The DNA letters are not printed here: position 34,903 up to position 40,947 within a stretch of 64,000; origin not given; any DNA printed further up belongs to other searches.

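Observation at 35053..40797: Ski2-like DExH helicase with a ~900-aa uncharacterised N-terminal region, in one exon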

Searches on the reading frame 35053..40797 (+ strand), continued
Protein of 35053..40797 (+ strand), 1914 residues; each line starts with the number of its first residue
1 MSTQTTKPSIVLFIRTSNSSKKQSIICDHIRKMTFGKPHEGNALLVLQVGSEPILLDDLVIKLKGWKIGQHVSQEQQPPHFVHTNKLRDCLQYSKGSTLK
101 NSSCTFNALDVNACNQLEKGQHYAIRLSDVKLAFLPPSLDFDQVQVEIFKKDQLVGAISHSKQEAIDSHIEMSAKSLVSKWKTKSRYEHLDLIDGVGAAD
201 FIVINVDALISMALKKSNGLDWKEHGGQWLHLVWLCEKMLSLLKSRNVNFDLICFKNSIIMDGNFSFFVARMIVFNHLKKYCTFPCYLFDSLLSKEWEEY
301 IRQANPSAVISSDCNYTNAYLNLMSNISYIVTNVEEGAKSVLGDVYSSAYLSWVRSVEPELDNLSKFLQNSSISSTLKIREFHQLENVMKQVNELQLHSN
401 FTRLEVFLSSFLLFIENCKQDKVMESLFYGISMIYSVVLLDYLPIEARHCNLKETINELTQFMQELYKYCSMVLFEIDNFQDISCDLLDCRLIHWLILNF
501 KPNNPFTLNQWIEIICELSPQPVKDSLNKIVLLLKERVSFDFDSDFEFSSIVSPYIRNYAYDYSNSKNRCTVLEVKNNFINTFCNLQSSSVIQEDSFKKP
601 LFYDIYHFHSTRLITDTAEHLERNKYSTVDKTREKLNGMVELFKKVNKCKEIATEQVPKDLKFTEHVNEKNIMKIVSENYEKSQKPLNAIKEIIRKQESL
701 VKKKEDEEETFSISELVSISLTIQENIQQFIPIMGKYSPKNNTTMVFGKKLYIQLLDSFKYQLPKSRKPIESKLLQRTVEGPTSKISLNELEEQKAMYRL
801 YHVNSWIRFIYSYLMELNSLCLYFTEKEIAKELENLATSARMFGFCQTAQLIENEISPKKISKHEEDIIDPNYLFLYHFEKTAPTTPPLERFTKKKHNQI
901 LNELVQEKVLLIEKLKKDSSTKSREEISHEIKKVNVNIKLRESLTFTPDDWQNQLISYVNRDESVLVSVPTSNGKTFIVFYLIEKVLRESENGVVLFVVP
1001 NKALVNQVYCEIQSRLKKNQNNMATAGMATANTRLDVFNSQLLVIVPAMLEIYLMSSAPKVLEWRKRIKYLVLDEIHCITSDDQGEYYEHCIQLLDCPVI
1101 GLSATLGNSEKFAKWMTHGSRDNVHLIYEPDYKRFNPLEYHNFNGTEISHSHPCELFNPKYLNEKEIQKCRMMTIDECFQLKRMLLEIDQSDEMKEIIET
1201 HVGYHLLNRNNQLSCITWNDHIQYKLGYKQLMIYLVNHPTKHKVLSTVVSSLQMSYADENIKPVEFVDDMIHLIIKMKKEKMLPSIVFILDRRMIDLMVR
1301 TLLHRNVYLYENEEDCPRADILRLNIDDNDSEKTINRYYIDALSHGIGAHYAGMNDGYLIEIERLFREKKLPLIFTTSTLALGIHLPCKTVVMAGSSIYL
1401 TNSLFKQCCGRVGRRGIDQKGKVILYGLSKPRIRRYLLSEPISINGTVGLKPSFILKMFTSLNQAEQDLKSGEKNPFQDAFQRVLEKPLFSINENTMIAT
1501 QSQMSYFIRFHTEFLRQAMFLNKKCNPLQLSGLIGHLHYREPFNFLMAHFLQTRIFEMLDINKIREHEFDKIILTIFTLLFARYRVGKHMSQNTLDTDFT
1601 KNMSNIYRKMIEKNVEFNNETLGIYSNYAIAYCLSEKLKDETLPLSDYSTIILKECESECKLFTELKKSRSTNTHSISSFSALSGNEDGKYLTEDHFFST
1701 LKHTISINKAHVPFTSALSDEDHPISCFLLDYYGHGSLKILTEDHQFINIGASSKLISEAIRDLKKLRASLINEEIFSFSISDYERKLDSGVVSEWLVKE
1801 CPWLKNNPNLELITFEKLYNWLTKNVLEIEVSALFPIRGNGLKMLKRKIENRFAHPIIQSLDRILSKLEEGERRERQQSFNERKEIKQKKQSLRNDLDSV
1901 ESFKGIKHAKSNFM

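Call 7: search_protein_families(library=pfam, proteins=[P0002, P0003, P0004], max_evalue=10)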
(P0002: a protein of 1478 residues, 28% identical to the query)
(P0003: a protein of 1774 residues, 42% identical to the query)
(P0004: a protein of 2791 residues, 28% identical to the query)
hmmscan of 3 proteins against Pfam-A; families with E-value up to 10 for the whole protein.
P0002 (1478 aa): 3 families
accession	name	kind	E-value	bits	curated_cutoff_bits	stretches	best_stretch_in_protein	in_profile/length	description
PF00270.35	DEAD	-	4.1e-26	92.1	26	1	434-593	3-164/167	DEAD/DEAH box helicase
PF04851.21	ResIII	-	1.1e-14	55.1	22.5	1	435-590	8-162/164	Type III restriction enzyme, res subunit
PF00271.37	Helicase_C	-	1.7e-08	35.1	23.5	1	933-1005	39-110/110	Helicase conserved C-terminal domain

P0003 (1774 aa): 6 families
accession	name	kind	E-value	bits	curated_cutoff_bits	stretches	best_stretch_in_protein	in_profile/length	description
PF23002.2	PIN-like_DDX60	-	8.8e-107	356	27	1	15-238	1-224/225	ATP-dependent RNA helicase DDX60, PIN-like domain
PF00270.35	DEAD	-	3.7e-24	85.8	26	1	777-933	4-164/167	DEAD/DEAH box helicase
PF04851.21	ResIII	-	9.4e-12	45.6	22.5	1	785-931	21-163/164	Type III restriction enzyme, res subunit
PF00271.37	Helicase_C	-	1.1e-08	35.7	23.5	1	1313-1392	32-110/110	Helicase conserved C-terminal domain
PF02562.22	PhoH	-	0.2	11.6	27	1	777-856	9-88/205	PhoH-like protein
PF19964.5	EAD11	-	0.23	11.9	26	1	1200-1264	10-73/80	Effector-associated domain 11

P0004 (2791 aa): 5 families
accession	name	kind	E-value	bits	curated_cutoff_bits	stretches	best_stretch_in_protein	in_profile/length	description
PF00270.35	DEAD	-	4.8e-20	72.4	26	1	1668-1828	4-161/167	DEAD/DEAH box helicase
PF04851.21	ResIII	-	2.5e-08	34.4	22.5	1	1671-1827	16-162/164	Type III restriction enzyme, res subunit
PF23002.2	PIN-like_DDX60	-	1.7e-05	24.8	27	1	546-668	36-142/225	ATP-dependent RNA helicase DDX60, PIN-like domain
PF03793.24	PASTA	-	0.043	14.2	23.2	1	116-145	1-30/64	PASTA domain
PF00271.37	Helicase_C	-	0.13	13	23.5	1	2172-2243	39-110/110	Helicase conserved C-terminal domain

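Call 19: find_encoding_contigs(protein=P0001, flank=10000, max_places=3)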
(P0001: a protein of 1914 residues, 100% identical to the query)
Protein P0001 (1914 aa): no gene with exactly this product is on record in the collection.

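Call 30: find_homologous_proteins(query=A1, max_evalue=1e-40)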
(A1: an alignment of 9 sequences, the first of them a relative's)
Query A1 (9 sequences) (1914 aa, profile of the alignment): 8 proteins with E <= 1e-40 among 6695 candidates.
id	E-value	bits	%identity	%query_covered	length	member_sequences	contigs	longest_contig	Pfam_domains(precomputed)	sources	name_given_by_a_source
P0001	0.0e+0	2020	100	100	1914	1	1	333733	PF00270.36,PF26076.1,PF04851.22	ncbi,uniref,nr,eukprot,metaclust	ncbi:predicted protein [Naegleria gruberi]|uniref:Predicted protein n=1 Tax=Naegleria gruberi TaxID=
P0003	0.0e+0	1776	42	9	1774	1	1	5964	PF00270.36,PF26167.2,PF26076.1,PF00271.38,PF23002.3,PF04851.22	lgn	-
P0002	9.4e-276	937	28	21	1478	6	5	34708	PF00270.36,PF26076.1,PF00271.38,PF04851.22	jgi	jgi:superfamily II RNA helicase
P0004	4.1e-121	424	22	26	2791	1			PF00270.36,PF23002.3,PF04851.22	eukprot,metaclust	eukprot:jgi/Bigna1/84413/fgenesh1_pg.135_\|metaclust:status=active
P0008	1.3e-57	214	30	7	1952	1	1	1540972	PF02889.22,PF00270.36,PF13401.13,PF00271.38,PF04851.22,PF23445.2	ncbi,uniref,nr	ncbi:RNA helicase Ecym_4766 [Eremothecium cymbalariae DBVPG|uniref:RNA helicase n=1 Tax=Eremothecium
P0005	2.2e-56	210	29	9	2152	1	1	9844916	PF02889.22,PF00270.36,PF18149.7,PF13604.13,PF13401.13,PF00271.38,PF26582.2,PF04851.22,PF23445.2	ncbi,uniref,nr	ncbi:activating signal cointegrator 1 complex subunit 3-like [Homarus americanus]|uniref:activating 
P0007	5.0e-53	199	31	7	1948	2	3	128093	PF02889.22,PF00270.36,PF00271.38,PF04851.22,PF23445.2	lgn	-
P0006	5.3e-53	198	31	7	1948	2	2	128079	PF02889.22,PF00270.36,PF00271.38,PF04851.22,PF23445.2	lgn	-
